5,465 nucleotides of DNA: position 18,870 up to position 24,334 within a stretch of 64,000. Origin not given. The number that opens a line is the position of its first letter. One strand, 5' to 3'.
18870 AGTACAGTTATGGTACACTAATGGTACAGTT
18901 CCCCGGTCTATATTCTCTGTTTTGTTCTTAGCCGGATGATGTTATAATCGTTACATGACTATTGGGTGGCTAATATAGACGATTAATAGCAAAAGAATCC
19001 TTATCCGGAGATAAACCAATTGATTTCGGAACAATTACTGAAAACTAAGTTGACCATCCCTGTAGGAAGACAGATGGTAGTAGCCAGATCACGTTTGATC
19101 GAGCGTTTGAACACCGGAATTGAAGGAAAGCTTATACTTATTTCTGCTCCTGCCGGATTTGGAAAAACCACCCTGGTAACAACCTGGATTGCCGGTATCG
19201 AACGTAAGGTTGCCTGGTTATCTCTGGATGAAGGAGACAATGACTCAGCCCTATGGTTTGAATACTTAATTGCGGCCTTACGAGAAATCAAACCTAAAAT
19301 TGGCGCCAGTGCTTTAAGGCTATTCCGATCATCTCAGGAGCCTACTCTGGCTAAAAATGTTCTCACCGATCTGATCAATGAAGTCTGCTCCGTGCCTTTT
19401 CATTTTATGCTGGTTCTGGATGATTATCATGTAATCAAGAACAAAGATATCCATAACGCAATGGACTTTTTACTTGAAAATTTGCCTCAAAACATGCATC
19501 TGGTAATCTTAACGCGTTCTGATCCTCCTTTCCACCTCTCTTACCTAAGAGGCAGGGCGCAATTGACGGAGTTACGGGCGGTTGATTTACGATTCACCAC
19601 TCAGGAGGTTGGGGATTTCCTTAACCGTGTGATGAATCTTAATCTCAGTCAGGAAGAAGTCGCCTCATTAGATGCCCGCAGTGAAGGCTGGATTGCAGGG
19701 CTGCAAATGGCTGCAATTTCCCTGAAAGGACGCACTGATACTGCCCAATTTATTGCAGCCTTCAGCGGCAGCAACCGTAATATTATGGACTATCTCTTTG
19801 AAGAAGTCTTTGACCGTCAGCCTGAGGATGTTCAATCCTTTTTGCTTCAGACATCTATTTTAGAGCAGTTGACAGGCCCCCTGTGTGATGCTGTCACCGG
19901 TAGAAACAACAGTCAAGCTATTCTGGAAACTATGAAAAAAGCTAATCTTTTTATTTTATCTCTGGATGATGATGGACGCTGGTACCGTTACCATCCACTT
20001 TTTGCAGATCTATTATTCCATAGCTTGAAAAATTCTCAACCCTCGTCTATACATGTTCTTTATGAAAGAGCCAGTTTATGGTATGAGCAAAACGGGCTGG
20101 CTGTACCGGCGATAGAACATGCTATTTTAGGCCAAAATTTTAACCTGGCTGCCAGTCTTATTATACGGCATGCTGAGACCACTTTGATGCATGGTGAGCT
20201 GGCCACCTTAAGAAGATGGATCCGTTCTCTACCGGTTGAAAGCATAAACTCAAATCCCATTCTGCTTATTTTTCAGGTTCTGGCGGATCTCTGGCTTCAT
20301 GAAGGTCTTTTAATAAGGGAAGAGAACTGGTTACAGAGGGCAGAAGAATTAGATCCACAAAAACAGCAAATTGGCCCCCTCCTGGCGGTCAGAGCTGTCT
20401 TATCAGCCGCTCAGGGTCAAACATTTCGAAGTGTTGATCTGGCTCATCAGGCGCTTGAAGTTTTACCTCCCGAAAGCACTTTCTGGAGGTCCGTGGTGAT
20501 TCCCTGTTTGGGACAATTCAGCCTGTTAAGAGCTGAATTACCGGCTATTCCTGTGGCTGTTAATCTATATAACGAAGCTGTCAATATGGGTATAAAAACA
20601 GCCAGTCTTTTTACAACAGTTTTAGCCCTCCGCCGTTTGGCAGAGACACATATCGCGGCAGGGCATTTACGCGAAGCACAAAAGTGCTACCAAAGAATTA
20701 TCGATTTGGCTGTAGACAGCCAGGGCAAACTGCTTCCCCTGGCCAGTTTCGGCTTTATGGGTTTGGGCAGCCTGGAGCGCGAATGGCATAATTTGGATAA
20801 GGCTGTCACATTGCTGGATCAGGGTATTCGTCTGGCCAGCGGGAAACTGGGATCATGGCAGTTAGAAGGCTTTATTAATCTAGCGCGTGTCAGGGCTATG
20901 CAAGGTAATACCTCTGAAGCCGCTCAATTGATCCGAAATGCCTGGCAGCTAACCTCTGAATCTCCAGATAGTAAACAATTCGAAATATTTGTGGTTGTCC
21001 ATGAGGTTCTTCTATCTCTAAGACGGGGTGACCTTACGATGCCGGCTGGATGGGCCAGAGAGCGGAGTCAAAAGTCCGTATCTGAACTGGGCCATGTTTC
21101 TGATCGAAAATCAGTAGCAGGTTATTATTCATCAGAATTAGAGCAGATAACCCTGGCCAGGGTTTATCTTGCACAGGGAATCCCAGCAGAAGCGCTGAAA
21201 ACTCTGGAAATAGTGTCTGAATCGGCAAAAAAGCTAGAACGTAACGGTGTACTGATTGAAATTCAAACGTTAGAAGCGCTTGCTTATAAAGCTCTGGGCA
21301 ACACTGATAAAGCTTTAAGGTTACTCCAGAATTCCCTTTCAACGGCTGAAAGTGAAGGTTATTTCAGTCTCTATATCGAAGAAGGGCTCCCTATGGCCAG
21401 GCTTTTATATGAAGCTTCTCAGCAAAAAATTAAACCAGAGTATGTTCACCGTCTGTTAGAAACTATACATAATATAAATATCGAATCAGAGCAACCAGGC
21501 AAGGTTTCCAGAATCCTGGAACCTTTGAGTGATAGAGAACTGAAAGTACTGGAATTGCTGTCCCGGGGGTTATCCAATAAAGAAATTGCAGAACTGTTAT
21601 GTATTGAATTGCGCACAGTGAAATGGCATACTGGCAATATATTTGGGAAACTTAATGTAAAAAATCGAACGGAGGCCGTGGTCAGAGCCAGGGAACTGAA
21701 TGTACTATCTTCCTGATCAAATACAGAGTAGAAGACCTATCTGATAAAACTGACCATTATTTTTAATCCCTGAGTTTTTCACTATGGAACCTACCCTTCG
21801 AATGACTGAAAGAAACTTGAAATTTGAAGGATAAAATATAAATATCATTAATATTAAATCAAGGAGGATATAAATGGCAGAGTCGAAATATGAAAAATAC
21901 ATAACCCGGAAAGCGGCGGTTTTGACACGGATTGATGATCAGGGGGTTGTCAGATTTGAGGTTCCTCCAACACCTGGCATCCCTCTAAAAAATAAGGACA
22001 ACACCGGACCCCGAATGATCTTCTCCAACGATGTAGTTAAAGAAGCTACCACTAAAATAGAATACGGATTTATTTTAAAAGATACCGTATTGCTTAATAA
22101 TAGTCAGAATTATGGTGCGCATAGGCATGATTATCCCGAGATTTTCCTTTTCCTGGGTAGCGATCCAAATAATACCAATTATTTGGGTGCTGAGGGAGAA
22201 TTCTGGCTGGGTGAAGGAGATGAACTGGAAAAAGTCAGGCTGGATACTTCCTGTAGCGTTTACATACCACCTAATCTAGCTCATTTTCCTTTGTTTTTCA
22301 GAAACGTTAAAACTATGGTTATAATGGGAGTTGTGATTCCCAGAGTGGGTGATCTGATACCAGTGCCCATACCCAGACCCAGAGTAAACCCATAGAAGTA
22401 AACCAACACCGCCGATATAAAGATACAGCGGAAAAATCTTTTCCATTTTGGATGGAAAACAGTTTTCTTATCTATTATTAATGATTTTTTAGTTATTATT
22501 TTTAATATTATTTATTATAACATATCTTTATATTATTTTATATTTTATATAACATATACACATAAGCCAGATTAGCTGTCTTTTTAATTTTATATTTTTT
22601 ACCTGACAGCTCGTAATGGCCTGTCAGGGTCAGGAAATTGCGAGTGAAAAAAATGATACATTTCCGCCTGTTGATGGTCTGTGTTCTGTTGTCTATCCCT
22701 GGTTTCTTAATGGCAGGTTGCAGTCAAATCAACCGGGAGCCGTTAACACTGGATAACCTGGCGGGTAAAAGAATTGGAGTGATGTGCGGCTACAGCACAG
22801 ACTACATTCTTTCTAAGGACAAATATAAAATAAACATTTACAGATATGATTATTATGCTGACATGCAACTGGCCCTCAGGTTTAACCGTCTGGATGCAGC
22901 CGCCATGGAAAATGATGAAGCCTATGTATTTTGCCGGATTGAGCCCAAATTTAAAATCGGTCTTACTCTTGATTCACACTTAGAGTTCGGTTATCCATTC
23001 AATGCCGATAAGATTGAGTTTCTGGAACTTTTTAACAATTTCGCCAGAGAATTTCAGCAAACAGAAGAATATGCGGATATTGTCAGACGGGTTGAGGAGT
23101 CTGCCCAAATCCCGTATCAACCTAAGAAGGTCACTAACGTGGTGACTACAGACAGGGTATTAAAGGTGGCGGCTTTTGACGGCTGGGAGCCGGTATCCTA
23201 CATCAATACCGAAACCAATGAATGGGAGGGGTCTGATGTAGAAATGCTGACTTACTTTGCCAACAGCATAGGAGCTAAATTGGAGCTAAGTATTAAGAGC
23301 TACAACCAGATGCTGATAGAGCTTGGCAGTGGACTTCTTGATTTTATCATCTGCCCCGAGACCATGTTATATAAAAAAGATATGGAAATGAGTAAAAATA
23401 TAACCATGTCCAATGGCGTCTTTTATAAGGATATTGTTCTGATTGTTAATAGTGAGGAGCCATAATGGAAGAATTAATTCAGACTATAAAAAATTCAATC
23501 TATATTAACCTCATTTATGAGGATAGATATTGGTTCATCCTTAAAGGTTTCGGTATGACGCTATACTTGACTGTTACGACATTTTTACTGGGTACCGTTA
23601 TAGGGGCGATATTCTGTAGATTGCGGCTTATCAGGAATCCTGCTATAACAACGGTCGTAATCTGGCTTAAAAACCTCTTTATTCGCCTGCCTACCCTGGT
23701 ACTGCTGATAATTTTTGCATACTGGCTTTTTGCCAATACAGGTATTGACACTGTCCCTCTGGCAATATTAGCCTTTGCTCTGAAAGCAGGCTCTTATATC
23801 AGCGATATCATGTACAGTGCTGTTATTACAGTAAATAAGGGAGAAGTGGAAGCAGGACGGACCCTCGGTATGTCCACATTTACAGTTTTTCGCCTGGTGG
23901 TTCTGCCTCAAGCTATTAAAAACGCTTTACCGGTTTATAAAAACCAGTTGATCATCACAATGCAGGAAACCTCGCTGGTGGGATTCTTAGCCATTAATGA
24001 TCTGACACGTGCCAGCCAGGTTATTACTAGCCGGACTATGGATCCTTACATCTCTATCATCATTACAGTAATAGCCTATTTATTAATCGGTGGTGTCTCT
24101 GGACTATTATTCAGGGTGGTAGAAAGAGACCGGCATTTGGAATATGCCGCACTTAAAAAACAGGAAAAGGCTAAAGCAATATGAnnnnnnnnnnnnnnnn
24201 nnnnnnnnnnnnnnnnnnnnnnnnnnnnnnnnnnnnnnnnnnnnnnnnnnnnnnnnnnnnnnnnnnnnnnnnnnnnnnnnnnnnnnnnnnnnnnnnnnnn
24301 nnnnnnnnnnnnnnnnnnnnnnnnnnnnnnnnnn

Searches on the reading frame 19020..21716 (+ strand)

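Call 8: search_protein_families(library=pfam, proteins=[window:19020-21716:+])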
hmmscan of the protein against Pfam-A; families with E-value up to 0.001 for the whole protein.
window:19020-21716:+ (898 aa): 12 families
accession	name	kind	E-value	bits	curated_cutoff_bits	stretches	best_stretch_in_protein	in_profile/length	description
PF17874.7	TPR_MalT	-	7.8e-60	203.3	45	1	455-802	4-336/336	MalT-like TPR region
PF00196.25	GerE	-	1.6e-18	66.5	23.5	1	835-890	2-57/57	Bacterial regulatory proteins, luxR family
PF07719.23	TPR_2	-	1.5e-12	47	27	0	535-563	2-30/34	Tetratricopeptide repeat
PF13424.12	TPR_12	-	9.4e-11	42.2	30.1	2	535-606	4-75/77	Tetratricopeptide repeat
PF13176.12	TPR_7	-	4.2e-09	36.2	27.9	0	536-569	1-34/36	Tetratricopeptide repeat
PF13428.12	TPR_14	-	5.7e-09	36.2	23.5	0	536-565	3-32/44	Tetratricopeptide repeat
PF14559.12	TPR_19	-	1.9e-07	31.7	25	0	536-567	27-59/68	Tetratricopeptide repeat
PF07721.20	TPR_4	-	2.7e-07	31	27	0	710-730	5-25/26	Tetratricopeptide repeat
PF13174.12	TPR_6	-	9.7e-07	29.5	26.3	0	536-563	2-29/33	Tetratricopeptide repeat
PF00515.34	TPR_1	-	1.4e-06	28.3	27.8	0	536-563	3-30/34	Tetratricopeptide repeat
PF13191.12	AAA_16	-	6e-06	27.3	32.6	1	25-163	14-166/167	AAA ATPase domain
PF13432.12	TPR_16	-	0.00021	22.1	32.7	0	539-605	2-60/65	Tetratricopeptide repeat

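Call 107: search_protein_families(library=ncbifam, proteins=[window:19020-21716:+], max_evalue=0.001)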
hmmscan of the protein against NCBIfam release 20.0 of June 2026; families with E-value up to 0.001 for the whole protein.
window:19020-21716:+ (898 aa): 25 families
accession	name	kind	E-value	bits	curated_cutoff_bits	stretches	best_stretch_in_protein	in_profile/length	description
NF003420.0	PRK04841.1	equivalog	1.4e-141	473.4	537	1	6-894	2-897/903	HTH-type transcriptional regulator MalT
NF047785.1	respo_reg_MadR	equivalog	1.2e-13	51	300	1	834-893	147-206/209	MadR family response regulator transcription factor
NF007403.0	PRK09935.1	equivalog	3.5e-13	49.6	271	1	813-891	129-205/210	fimbria biosynthesis transcriptional regulator FimZ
TIGR03020.2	EpsA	equivalog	1.2e-12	48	170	1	808-890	162-245/247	XrtB/PEP-CTERM-associated transcriptional regulator EpsA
NF007505.1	PRK10100.1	equivalog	3.2e-12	46.6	250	1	835-891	144-200/204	biofilm master transcriptional regulator CsgD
NF052366.1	photon_PedR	equivalog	3.8e-12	46.2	120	1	836-887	3-54/74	photosynthetic electron transport-dependent transcriptional regulator PedR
NF007708.0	PRK10403.1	equivalog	2.8e-10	40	343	1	831-888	149-206/215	nitrate/nitrite response regulator protein NarP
NF007935.0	PRK10651.1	equivalog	1.8e-08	33.8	250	1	830-891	150-211/216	two-component system response regulator NarL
NF011896.0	PRK15369.1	equivalog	3e-08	33.5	242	1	834-895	148-209/211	two component system response regulator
NF041830.1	RR_TF_ErdR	exception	2.9e-07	30.4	390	1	828-896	143-211/213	response regulator transcription factor ErdR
NF006900.1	PRK09390.1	equivalog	7.8e-07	28.8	255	1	809-887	116-194/203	response regulator FixJ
NF040749.1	tetrathio_RR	equivalog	9.3e-07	28.7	290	1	822-889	117-187/191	tetrathionate respiration response regulator TtrR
NF041232.1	BagY_FevT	exception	9.9e-07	27.9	700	1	836-888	297-349/367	LuxR family transcriptional regulator BagY/FevT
NF052445.1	RespRegMctR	equivalog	2.5e-06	27.1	300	1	834-885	143-194/205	two-component system response regulator MctR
NF007685.0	PRK10360.1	equivalog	3.5e-06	27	258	1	834-889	136-191/196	response regulator transcription factor UhpA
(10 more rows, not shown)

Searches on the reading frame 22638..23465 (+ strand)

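Call 8: search_protein_families(library=pfam, proteins=[window:22638-23465:+])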
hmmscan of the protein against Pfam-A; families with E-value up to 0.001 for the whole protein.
window:22638-23465:+ (275 aa): 1 family
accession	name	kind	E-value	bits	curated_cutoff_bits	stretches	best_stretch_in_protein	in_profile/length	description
PF00497.25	SBP_bac_3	-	1.9e-09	37.8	26.4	1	175-259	1-86/132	Bacterial extracellular solute-binding proteins, family 3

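Call 107: search_protein_families(library=ncbifam, proteins=[window:22638-23465:+], max_evalue=0.001)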
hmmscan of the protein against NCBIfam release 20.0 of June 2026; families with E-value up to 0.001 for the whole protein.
window:22638-23465:+ (275 aa): 3 families
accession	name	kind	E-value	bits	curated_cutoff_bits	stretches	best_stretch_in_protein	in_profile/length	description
TIGR01096.1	3A0103s03R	subfamily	5.4e-07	29.4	256.35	0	37-92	125-181/250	lysine/arginine/ornithine ABC transporter substrate-binding protein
NF008426.0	PRK11260.1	equivalog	2.6e-05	23.6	312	0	166-257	34-126/266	cystine ABC transporter substrate-binding protein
NF008112.0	PRK10859.1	equivalog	9.1e-05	21.1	354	0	155-238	25-106/483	membrane-bound lytic murein transglycosylase MltF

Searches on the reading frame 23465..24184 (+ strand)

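Call 8: search_protein_families(library=pfam, proteins=[window:23465-24184:+])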
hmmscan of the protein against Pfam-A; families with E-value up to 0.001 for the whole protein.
window:23465-24184:+ (239 aa): 1 family
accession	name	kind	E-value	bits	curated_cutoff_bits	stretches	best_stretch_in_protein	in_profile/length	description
PF00528.27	BPD_transp_1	-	1.1e-16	61.5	26.4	1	47-222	5-181/184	Binding-protein-dependent transport system inner membrane component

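Call 107: search_protein_families(library=ncbifam, proteins=[window:23465-24184:+], max_evalue=0.001)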
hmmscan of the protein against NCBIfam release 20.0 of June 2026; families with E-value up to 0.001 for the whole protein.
window:23465-24184:+ (239 aa): 12 families
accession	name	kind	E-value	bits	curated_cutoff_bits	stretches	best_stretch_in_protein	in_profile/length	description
TIGR03004.1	ectoine_ehuC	equivalog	1.9e-27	96.5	196.95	1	24-222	6-205/214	ectoine/hydroxyectoine ABC transporter permease subunit EhuC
NF011680.0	PRK15100.1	equivalog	1.9e-26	93.3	300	1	20-218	10-209/222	cystine ABC transporter permease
NF011651.0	PRK15069.1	subfamily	6.2e-25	87.9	306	1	11-228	7-232/237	histidine ABC transporter permease HisM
NF007028.0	PRK09494.1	equivalog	7.6e-25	88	303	1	25-222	15-215/219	glutamine ABC transporter permease GlnP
NF008337.0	PRK11123.1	equivalog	1.6e-23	83.4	277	1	99-221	106-228/238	arginine ABC transporter permease ArtQ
NF008336.0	PRK11122.1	equivalog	5.1e-20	72.1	248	1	22-222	5-214/222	arginine ABC transporter permease ArtM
TIGR03003.1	ectoine_ehuD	equivalog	4.5e-19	69.2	205.2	1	25-221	13-210/212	ectoine/hydroxyectoine ABC transporter permease subunit EhuD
NF011714.0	PRK15135.1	subfamily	1.1e-18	67.9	319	1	24-221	8-217/228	histidine ABC transporter permease HisQ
NF011687.0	PRK15107.1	equivalog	5.4e-17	62.4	318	1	24-217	15-217/224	glutamate/aspartate ABC transporter permease GltK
TIGR01726.1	HEQRo_perm_3TM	subfamily_domain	7.9e-12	45.6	42.2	1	23-116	3-97/99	ABC transporter permease subunit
TIGR01097.1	PhnE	equivalog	8.3e-06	25.4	216.7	1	25-174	57-204/252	phosphonate ABC transporter, permease protein PhnE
NF008049.0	PRK10782.1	subfamily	1.1e-05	25.3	212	1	23-186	7-172/217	methionine ABC transporter permease MetI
